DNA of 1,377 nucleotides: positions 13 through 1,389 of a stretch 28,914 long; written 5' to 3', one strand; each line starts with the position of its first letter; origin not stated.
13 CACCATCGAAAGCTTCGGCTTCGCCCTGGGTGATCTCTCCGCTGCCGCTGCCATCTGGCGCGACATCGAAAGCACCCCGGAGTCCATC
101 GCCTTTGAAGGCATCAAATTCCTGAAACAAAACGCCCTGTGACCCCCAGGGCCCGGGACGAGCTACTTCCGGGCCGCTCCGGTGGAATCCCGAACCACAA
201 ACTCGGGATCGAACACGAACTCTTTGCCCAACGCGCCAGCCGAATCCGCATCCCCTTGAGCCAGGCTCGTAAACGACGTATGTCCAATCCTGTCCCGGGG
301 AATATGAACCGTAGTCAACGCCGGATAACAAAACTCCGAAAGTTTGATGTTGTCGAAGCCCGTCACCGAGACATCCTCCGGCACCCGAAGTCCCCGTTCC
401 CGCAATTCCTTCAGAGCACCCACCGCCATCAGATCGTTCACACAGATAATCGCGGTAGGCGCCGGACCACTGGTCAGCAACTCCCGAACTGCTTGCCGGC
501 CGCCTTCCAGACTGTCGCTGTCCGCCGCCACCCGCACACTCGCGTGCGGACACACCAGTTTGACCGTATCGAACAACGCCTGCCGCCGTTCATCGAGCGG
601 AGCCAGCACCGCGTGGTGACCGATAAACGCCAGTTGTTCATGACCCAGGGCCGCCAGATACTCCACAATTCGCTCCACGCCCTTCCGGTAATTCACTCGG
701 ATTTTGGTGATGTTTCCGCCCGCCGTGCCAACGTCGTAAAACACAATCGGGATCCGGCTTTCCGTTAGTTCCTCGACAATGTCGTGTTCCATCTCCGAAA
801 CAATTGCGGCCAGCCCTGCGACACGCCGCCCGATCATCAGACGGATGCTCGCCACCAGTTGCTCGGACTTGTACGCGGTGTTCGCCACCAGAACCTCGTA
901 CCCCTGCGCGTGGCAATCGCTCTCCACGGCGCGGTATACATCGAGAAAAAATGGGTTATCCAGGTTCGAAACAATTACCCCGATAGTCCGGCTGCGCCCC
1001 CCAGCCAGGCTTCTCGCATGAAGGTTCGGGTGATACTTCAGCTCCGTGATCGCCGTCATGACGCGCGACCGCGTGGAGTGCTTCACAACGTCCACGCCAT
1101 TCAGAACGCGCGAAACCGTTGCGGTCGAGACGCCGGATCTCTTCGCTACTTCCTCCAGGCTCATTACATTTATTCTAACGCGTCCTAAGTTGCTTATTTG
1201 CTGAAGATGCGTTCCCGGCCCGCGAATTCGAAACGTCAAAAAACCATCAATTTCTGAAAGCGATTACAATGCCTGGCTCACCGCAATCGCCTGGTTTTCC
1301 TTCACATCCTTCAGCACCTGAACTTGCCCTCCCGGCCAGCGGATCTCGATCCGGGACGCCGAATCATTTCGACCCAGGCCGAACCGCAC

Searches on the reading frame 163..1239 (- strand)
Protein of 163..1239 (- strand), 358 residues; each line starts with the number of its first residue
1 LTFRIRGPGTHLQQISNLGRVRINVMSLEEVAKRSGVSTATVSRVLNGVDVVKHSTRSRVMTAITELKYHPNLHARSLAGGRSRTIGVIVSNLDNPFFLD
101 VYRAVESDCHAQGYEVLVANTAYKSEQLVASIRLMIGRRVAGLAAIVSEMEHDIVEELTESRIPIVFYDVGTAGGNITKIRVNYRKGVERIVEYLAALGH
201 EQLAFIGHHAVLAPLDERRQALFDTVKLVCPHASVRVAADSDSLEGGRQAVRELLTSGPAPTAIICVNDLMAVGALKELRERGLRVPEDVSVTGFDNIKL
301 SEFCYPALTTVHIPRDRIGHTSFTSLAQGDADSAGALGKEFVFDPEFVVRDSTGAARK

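Call 5: search_protein_families(library=pfam, proteins=[window:163-1239:-])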
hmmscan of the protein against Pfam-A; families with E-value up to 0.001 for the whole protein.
window:163-1239:- (358 aa): 5 families
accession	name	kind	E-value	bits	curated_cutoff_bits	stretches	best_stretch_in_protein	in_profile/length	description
PF13377.12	Peripla_BP_3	-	4.2e-32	112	26.5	1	192-353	1-167/167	Periplasmic binding protein-like domain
PF00532.27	Peripla_BP_1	-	2e-27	96.9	22.2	1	84-328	2-259/281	Periplasmic binding proteins and sugar binding domain of LacI family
PF00356.27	LacI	-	4.8e-17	61.9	27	1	28-72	2-46/46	Bacterial regulatory proteins, lacI family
PF13407.12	Peripla_BP_4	-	1.8e-16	60.9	35.1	1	86-298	1-219/258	Periplasmic binding protein domain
PF01381.28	HTH_3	-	0.00037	20.9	23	1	26-49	10-33/55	Helix-turn-helix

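Call 42: search_protein_families(library=ncbifam, proteins=[window:166-1164:-], max_evalue=1e-10)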
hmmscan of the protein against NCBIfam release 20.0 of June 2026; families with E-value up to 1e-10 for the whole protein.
window:166-1164:- (333 aa): 18 families
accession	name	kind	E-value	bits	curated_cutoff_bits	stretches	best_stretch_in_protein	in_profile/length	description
NF047341.1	lactose_RbsR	equivalog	1.3e-63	215.3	382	1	2-329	4-329/331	ribose utilization transcriptional repressor RbsR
NF007979.0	PRK10703.1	equivalog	3.1e-61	207.4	501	1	3-327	4-330/341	HTH-type transcriptional repressor PurR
NF008269.0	PRK11041.1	equivalog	3.4e-59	200.6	436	1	3-331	12-340/342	DNA-binding transcriptional regulator CytR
NF007743.0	PRK10423.1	equivalog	1.9e-53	181.7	531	1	3-327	4-329/330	ribose operon transcriptional repressor RbsR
NF007075.0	PRK09526.1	subfamily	9.5e-53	179.4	340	1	2-331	7-334/358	LacI family DNA-binding transcriptional regulator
NF052440.1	TransRegGNTRPSEAE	equivalog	8.4e-51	173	400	1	2-302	7-308/333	HTH-type transcriptional regulator GntR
TIGR01481.1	ccpA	equivalog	3.8e-49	167.9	442.35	1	5-298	7-300/330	catabolite control protein A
NF008002.0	PRK10727.1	equivalog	9.3e-48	163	557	1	3-330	4-331/341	HTH-type transcriptional regulator GalR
NF007706.0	PRK10401.1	equivalog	2.1e-45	155.5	555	1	3-329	4-330/346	HTH-type transcriptional regulator GalS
NF051853.1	TransRegUriRCory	equivalog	3.7e-37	128.1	550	1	2-303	2-300/327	transcriptional regulator UriR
NF047913.1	TransRegIdnR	equivalog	1e-35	123.6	500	1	1-299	6-303/331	DNA-binding transcriptional regulator IdnR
NF007449.0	PRK10014.1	subfamily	2e-35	122.5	310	1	3-303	9-320/342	Mal regulon transcriptional regulator MalI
TIGR02417.1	fruct_sucro_rep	subfamily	1.8e-33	116.2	389.55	1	3-297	2-299/327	D-fructose-responsive transcription factor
NF011563.0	PRK14987.1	equivalog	7.8e-32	110.8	433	1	3-296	8-300/331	gluconate operon transcriptional repressor GntR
NF008452.0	PRK11303.1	equivalog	5.8e-31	107.9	385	1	1-284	1-287/332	catabolite repressor/activator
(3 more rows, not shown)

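Call 52: find_homologous_proteins(query=window:166-1164:-, max_evalue=1e-100)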
Query window:166-1164:- (333 aa): 2770 proteins with E <= 1e-100 among 8000 candidates; the best 120 are listed.
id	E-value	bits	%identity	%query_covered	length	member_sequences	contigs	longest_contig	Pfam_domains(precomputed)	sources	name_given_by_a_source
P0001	1.5e-196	670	93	100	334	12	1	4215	PF13377.13,PF00532.28,PF00356.28,PF13407.13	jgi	jgi:LacI family transcriptional regulator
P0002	1.1e-190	651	89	100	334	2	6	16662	PF13377.13,PF00532.28,PF00356.28,PF13407.13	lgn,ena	-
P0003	2.3e-188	643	88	100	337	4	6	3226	PF13377.13,PF00532.28,PF00356.28,PF13407.13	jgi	jgi:LacI family transcriptional regulator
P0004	6.5e-185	632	87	100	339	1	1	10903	PF13377.13,PF00532.28,PF00356.28,PF13407.13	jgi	jgi:LacI family transcriptional regulator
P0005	2.8e-184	630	87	100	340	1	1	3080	PF13377.13,PF00532.28,PF00356.28,PF13407.13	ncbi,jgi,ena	jgi:DNA-binding LacI/PurR family transcriptional regulator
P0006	3.6e-184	629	86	100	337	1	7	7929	PF13377.13,PF00532.28,PF00356.28,PF13407.13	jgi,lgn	jgi:LacI family transcriptional regulator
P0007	8.4e-183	625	86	99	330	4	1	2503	PF13377.13,PF00532.28,PF00356.28,PF13407.13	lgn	-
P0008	2.1e-182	624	86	100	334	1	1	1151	PF13377.13,PF00532.28,PF00356.28,PF13407.13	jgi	jgi:DNA-binding LacI/PurR family transcriptional regulator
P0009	2.4e-182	623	86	100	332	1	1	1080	PF13377.13,PF00532.28,PF00356.28,PF13407.13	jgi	jgi:DNA-binding LacI/PurR family transcriptional regulator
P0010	4.5e-181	619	84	100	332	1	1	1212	PF13377.13,PF00532.28,PF00356.28,PF13407.13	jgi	jgi:LacI family transcriptional regulator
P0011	5.1e-181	619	84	100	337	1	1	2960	PF13377.13,PF00532.28,PF00356.28,PF13407.13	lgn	-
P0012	1.2e-180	618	84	100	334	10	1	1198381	PF13377.13,PF00532.28,PF00356.28,PF13407.13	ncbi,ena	-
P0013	1.5e-180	618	85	100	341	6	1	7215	PF13377.13,PF00532.28,PF00356.28,PF13407.13,PF01381.29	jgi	-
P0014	1.8e-180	617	83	100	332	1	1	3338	PF13377.13,PF00532.28,PF00356.28,PF13407.13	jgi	jgi:LacI family transcriptional regulator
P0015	3.7e-180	616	84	100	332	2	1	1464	PF13377.13,PF00532.28,PF00356.28,PF13407.13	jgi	jgi:LacI family transcriptional regulator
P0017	5.3e-180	616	84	100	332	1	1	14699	PF13377.13,PF00532.28,PF00356.28,PF13407.13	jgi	jgi:LacI family transcriptional regulator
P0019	3.7e-179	613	85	100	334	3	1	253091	PF13377.13,PF00532.28,PF00356.28,PF13407.13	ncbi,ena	-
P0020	4.2e-179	613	84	100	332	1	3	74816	PF13377.13,PF00532.28,PF00356.28,PF13407.13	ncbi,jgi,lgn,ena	jgi:DNA-binding LacI/PurR family transcriptional regulator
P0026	5.4e-174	596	82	100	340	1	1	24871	PF13377.13,PF00532.28,PF00356.28,PF13407.13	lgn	-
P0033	1.2e-172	592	81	100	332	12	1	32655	PF13377.13,PF00532.28,PF00356.28,PF13407.13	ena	-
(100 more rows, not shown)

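Call 53: find_encoding_contigs(protein=P0002, flank=10000, max_places=3)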
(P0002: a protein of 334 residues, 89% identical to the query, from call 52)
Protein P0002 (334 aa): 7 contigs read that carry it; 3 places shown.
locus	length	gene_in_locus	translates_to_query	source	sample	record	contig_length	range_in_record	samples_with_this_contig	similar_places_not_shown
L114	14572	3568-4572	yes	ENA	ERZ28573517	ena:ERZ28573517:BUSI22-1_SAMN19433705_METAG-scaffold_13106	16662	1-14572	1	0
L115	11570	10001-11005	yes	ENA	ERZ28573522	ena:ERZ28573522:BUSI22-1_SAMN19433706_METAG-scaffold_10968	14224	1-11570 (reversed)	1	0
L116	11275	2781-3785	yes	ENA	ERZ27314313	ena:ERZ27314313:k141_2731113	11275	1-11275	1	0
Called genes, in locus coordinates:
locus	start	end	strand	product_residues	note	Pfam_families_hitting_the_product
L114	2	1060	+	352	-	?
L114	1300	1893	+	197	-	-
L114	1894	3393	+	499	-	PF00691:OmpA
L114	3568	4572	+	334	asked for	PF00356:LacI, PF00532:Peripla_BP_1, PF13407:Peripla_BP_4, PF13377:Peripla_BP_3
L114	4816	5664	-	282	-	PF01261:AP_endonuc_2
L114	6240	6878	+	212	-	-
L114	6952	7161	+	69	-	-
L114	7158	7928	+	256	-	PF01061:ABC2_membrane, PF12679:ABC2_membrane_2, PF12698:ABC2_membrane_3, PF12730:ABC2_membrane_4 (weak), PF13346:ABC2_membrane_5 (weak)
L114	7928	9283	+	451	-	PF23355:IFT52_GIFT (faint), PF23357:DUF7088, PF09822:ABC_transp_aux, PF14258:DUF4350 (weak)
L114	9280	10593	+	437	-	PF14238:DUF4340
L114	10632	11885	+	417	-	PF17767:NAPRTase_N, PF01729:QRPTase_C (weak), PF04095:NAPRTase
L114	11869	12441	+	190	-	PF00857:Isochorismatase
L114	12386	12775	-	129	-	PF13620:CarboxypepD_reg (weak)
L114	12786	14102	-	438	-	PF01266:DAO (faint), PF01593:Amino_oxidase, PF12831:FAD_oxidored (weak), PF13450:NAD_binding_8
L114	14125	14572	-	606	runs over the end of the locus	PF05569:Peptidase_M56, PF03544:TonB_C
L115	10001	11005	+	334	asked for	PF00356:LacI, PF00532:Peripla_BP_1, PF13407:Peripla_BP_4, PF13377:Peripla_BP_3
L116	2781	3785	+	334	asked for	PF00356:LacI, PF00532:Peripla_BP_1, PF13407:Peripla_BP_4, PF13377:Peripla_BP_3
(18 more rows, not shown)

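Call 54: find_encoding_contigs(protein=P0004, flank=10000, max_places=2)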
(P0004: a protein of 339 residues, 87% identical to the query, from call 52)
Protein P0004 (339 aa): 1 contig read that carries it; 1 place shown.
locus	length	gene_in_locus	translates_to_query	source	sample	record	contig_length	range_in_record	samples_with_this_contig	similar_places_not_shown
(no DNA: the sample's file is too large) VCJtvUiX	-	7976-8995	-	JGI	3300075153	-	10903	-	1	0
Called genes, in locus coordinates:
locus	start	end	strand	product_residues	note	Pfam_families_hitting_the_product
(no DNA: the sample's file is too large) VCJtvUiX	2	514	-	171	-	?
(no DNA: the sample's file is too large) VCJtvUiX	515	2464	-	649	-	PF00133:tRNA-synt_1, PF01406:tRNA-synt_1e (faint), PF09334:tRNA-synt_1g, PF00133:tRNA-synt_1 (weak), PF19303:Anticodon_3 (faint), PF08264:Anticodon_1, PF01588:tRNA_bind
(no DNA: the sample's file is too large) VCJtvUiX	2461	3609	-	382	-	PF01969:Ni_insertion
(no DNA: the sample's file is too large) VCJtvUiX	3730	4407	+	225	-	PF07638:Sigma70_ECF (weak), PF04542:Sigma70_r2, PF08281:Sigma70_r4_2, PF04545:Sigma70_r4, PF22233:PhyR_sigma-like (weak)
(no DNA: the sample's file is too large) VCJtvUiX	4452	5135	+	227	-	-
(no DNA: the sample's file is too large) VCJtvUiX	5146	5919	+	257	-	PF00398:RrnaAD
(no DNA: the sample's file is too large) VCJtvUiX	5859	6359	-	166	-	-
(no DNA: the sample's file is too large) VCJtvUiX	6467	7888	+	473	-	PF00535:Glycos_transf_2, PF13641:Glyco_tranf_2_3, PF05219:DREV, PF13489:Methyltransf_23, PF08241:Methyltransf_11, PF08242:Methyltransf_12, PF13649:Methyltransf_25, PF13847:Methyltransf_31 (weak)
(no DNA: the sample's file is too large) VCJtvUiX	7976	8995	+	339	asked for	PF00356:LacI, PF00532:Peripla_BP_1, PF13407:Peripla_BP_4, PF13377:Peripla_BP_3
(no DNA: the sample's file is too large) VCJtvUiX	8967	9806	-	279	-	PF01261:AP_endonuc_2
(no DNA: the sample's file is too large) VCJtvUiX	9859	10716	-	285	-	PF04055:Radical_SAM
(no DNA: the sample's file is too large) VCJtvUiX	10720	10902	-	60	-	?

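Call 55: find_encoding_contigs(protein=P0001, flank=10000, max_places=2)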
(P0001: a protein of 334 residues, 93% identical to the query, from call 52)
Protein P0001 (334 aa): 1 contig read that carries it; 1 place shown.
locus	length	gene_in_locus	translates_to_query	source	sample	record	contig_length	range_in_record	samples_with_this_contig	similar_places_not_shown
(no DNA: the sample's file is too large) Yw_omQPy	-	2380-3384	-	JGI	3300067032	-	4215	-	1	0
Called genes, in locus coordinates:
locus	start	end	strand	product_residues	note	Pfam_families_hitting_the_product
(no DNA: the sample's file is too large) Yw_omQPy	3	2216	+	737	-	?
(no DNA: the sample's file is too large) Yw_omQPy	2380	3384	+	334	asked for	PF00356:LacI, PF00532:Peripla_BP_1, PF13407:Peripla_BP_4, PF13377:Peripla_BP_3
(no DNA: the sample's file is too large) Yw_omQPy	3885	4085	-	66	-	PF04255:DUF433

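Call 61: find_encoding_contigs(protein=P0012, flank=10000, max_places=1)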
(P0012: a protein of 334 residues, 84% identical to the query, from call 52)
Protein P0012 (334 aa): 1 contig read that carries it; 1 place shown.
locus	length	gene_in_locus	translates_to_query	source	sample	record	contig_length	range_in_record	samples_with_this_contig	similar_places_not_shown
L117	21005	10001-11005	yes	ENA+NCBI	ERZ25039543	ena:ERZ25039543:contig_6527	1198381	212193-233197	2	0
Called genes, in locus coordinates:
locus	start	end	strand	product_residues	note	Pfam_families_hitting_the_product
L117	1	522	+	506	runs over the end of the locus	PF13231:PMT_2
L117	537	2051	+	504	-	-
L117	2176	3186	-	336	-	PF03200:Glyco_hydro_63, PF22422:MGH1-like_GH (weak)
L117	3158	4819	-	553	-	PF22422:MGH1-like_GH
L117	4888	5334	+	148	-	PF07080:DUF1348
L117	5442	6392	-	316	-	PF00206:Lyase_1, PF14698:ASL_C2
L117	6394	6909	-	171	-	PF00206:Lyase_1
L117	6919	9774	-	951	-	PF13620:CarboxypepD_reg, PF13715:CarbopepD_reg_2 (weak), PF25183:OMP_b-brl_4, PF00593:TonB_dep_Rec_b-barrel, PF25183:OMP_b-brl_4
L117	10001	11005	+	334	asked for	PF00356:LacI, PF00532:Peripla_BP_1, PF13407:Peripla_BP_4, PF13377:Peripla_BP_3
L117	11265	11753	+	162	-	PF13442:Cytochrome_CBB3 (weak)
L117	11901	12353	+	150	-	-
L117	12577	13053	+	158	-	PF07631:PSD4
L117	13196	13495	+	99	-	PF07624:PSD2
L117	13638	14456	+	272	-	PF07586:HXXSHH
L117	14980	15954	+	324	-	-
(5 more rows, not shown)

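Call 62: find_encoding_contigs(protein=P0019, flank=10000, max_places=1)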
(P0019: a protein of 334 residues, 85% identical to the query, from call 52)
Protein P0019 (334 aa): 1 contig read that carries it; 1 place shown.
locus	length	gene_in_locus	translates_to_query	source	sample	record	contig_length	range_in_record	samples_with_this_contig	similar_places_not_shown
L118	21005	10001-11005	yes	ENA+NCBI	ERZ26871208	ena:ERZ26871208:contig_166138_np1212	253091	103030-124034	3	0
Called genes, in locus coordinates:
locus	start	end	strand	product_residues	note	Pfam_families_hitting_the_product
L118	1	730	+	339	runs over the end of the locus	PF14486:DUF4432 (weak)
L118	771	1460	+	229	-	PF00106:adh_short, PF08659:KR, PF13561:adh_short_C2, PF23441:SDR (weak)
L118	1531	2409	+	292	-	PF00532:Peripla_BP_1, PF13407:Peripla_BP_4, PF13377:Peripla_BP_3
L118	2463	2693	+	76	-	PF19891:DUF6364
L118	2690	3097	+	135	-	PF01850:PIN, PF13470:PIN_3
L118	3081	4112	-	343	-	PF00155:Aminotran_1_2, PF01212:Beta_elim_lyase, PF00202:Aminotran_3 (faint)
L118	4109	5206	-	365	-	PF04055:Radical_SAM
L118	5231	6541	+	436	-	PF00890:FAD_binding_2 (faint), PF01494:FAD_binding_3, PF13450:NAD_binding_8 (weak)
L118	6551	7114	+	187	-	-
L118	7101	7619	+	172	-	PF01625:PMSR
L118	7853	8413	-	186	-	-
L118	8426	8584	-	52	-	PF00580:UvrD-helicase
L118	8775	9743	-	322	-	PF00753:Lactamase_B, PF12706:Lactamase_B_2 (weak)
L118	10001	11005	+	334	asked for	PF00356:LacI, PF00532:Peripla_BP_1, PF13407:Peripla_BP_4, PF13377:Peripla_BP_3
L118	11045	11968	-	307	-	PF04055:Radical_SAM, PF13186:SPASM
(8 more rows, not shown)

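Call 63: find_encoding_contigs(protein=P0020, flank=10000, max_places=1)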
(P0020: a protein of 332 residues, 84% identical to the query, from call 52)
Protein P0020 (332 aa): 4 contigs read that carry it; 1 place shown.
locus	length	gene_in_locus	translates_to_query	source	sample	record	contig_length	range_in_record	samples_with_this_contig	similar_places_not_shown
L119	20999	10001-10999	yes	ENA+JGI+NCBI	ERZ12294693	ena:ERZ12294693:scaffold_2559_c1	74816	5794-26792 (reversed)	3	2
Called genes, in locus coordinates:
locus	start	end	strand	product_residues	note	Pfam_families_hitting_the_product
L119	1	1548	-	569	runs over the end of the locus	PF02771:Acyl-CoA_dh_N, PF02770:Acyl-CoA_dh_M, PF00441:Acyl-CoA_dh_1, PF08028:Acyl-CoA_dh_2, PF21263:Acyl-CoA-dh_C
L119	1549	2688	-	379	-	PF00108:Thiolase_N, PF02803:Thiolase_C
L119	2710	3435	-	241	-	PF03737:RraA-like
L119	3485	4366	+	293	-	PF12543:DUF3738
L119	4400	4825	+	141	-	PF12802:MarR_2, PF01047:MarR (weak)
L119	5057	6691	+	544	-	PF13177:DNA_pol3_delta2, PF00004:AAA, PF13401:AAA_22 (faint), PF22608:DNAX_ATPase_lid, PF12169:DNA_pol3_gamma3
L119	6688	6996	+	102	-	PF02575:YbaB_DNA_bd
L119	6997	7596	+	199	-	PF21176:RecR_HhH, PF02132:RecR_ZnF (weak), PF13662:Toprim_4, PF01751:Toprim, PF21175:RecR_C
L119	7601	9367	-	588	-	PF01594:AI-2E_transport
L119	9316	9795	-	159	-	-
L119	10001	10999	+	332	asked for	PF00356:LacI, PF00532:Peripla_BP_1, PF13407:Peripla_BP_4, PF13377:Peripla_BP_3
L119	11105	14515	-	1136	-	PF13620:CarboxypepD_reg, PF25183:OMP_b-brl_4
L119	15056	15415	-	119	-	-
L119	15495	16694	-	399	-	PF00072:Response_reg, PF07228:SpoIIE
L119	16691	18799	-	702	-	PF00989:PAS, PF13426:PAS_9, PF00989:PAS, PF08448:PAS_4, PF13426:PAS_9, PF00512:HisKA, PF02518:HATPase_c, PF00072:Response_reg, +2 more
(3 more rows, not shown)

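Call 64: find_encoding_contigs(protein=P0026, flank=10000, max_places=1)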
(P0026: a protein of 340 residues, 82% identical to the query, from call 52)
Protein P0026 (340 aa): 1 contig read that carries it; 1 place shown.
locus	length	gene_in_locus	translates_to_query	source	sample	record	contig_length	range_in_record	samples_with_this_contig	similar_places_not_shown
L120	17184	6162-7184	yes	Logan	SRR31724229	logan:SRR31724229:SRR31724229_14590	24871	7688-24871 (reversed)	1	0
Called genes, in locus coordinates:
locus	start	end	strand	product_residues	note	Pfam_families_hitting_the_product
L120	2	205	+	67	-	?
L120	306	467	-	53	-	-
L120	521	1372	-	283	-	PF13709:DUF4159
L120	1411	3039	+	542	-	-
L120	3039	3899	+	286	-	PF01557:FAA_hydrolase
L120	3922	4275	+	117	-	-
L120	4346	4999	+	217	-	PF03548:LolA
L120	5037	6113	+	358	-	PF01757:Acyl_transf_3 (weak), PF07786:HGSNAT_cat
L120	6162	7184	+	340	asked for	PF00356:LacI, PF00532:Peripla_BP_1, PF13407:Peripla_BP_4, PF13377:Peripla_BP_3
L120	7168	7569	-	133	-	PF00072:Response_reg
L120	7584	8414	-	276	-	PF01835:MG2 (faint)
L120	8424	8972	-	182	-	PF11611:DUF4352 (weak)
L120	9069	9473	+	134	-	PF01740:STAS, PF13466:STAS_2 (weak)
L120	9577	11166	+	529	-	PF22694:CtpB_N-like (weak), PF00595:PDZ, PF13180:PDZ_2 (weak), PF17820:PDZ_6, PF03572:Peptidase_S41, PF28547:CHD_PDZ-protease (faint)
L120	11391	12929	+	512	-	PF00117:GATase, PF02540:NAD_synthase (weak), PF00958:GMP_synt_C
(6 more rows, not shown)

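Call 84: search_solved_structures(query=window:166-1164:-, max_evalue=1e-30)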
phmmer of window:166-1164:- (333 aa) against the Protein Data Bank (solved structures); distinct sequences matched with E-value up to 1e-30: 28.
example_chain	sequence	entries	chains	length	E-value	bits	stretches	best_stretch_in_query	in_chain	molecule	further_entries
1bdh_A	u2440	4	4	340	5.9e-48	167.2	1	3-302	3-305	PROTEIN (PURINE REPRESSOR) | PROTEIN (PURINE NUCLEOTIDE SYNTHESIS REPRESSOR) | PURINE NUCLEOTIDE SYNTHESIS REPRESSOR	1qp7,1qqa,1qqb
1jft_A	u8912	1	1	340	1.1e-47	166.3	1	3-302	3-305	PURINE NUCLEOTIDE SYNTHESIS REPRESSOR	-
1jfs_A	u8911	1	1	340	1.5e-47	165.8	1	3-302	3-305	PURINE NUCLEOTIDE SYNTHESIS REPRESSOR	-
2pua_A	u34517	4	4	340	1.8e-47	165.6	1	3-302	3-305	PURINE REPRESSOR | PROTEIN (PURINE REPRESSOR)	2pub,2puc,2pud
2pue_A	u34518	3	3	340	2.6e-47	165.1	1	3-302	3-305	PROTEIN (PURINE REPRESSOR ) | PROTEIN (PURINE REPRESSOR)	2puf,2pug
1bdi_A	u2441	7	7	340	2.9e-47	164.9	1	3-302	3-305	PROTEIN (PURINE REPRESSOR) | PROTEIN (PURINE NUCLEOTIDE SYNTHESIS REPRESSOR)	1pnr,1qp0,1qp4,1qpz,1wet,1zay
1jh9_A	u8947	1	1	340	2.9e-47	164.9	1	3-302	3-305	PURINE NUCLEOTIDE SYNTHESIS REPRESSOR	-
1vpw_A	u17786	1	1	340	5.6e-47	164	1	3-302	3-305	PURINE REPRESSOR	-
9ny7_A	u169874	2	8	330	1.4e-42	149.6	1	3-298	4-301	Ribose operon repressor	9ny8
1zvv_A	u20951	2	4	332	5.9e-42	147.5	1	3-298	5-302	Glucose-resistance amylase regulator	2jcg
1rzr_G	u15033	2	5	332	1.2e-41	146.5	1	3-298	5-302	Glucose-resistance amylase regulator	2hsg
3oqo_A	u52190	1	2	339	7.4e-40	140.6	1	3-298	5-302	Catabolite control protein A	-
3oqm_A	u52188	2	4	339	7.5e-40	140.6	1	3-298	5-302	Catabolite control protein A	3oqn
3h5o_A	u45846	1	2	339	1.7e-35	126.3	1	2-302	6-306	Transcriptional regulator GntR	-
3edc_A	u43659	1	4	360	4.7e-35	124.8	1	2-305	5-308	Lactose operon repressor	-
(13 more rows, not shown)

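Call 87: find_encoding_contigs(protein=P0006, flank=10000, max_places=3)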
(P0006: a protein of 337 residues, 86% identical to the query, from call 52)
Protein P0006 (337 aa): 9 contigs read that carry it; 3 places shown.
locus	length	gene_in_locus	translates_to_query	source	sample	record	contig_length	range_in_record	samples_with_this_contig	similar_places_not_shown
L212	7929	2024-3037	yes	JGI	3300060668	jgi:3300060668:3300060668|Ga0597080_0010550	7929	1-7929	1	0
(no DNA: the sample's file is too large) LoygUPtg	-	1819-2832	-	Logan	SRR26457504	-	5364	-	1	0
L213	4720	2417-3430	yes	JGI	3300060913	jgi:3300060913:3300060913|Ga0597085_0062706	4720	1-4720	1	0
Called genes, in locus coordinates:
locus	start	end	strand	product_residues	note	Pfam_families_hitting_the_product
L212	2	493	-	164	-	?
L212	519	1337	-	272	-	PF01261:AP_endonuc_2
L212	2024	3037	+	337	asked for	PF00356:LacI, PF00532:Peripla_BP_1, PF13407:Peripla_BP_4, PF13377:Peripla_BP_3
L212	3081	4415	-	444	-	PF14238:DUF4340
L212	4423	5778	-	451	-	PF23357:DUF7088, PF09822:ABC_transp_aux, PF14258:DUF4350 (faint), PF23355:IFT52_GIFT (faint)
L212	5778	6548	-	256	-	PF01061:ABC2_membrane, PF12679:ABC2_membrane_2, PF12730:ABC2_membrane_4 (weak), PF12698:ABC2_membrane_3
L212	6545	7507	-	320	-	PF00005:ABC_tran, PF13304:AAA_21 (weak)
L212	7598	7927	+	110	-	?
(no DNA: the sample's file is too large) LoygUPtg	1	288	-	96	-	?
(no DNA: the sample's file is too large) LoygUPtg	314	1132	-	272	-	PF01261:AP_endonuc_2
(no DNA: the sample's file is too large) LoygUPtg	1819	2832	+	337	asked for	PF00356:LacI, PF00532:Peripla_BP_1, PF13407:Peripla_BP_4, PF13377:Peripla_BP_3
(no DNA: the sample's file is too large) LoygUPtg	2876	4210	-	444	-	PF14238:DUF4340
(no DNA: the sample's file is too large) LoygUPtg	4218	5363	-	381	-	?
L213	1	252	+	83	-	?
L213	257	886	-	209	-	PF06439:3keto-disac_hyd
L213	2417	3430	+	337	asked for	PF00356:LacI, PF00532:Peripla_BP_1, PF13407:Peripla_BP_4, PF13377:Peripla_BP_3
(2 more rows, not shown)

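Call 88: find_encoding_contigs(protein=P0017, flank=10000, max_places=2)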
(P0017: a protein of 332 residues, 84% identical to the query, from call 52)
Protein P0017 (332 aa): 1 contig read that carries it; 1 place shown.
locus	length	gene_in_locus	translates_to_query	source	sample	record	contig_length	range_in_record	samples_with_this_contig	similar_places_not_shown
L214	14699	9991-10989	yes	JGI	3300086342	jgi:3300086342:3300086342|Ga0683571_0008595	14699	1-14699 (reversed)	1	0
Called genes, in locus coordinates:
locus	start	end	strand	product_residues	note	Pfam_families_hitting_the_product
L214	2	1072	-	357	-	?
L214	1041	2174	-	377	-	PF00756:Esterase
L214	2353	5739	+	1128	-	PF13620:CarboxypepD_reg, PF13715:CarbopepD_reg_2 (weak), PF07715:Plug (weak), PF25183:OMP_b-brl_4, PF00593:TonB_dep_Rec_b-barrel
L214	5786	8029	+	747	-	PF14522:Cytochrome_C7 (faint), PF14537:Cytochrom_c3_2 (faint), PF22113:Mtrc-MtrF_II-IV_dom (faint), PF23914:TPR_CcmH_CycH (weak), PF13414:TPR_11 (weak), PF13432:TPR_16 (weak), PF14559:TPR_19 (weak), PF13432:TPR_16 (weak), +11 more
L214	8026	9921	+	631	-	PF13620:CarboxypepD_reg, PF01839:FG-GAP (faint), PF13517:FG-GAP_3, PF07593:UnbV_ASPIC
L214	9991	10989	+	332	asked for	PF00356:LacI, PF00532:Peripla_BP_1, PF13407:Peripla_BP_4, PF13377:Peripla_BP_3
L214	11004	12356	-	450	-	PF07586:HXXSHH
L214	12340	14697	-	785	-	?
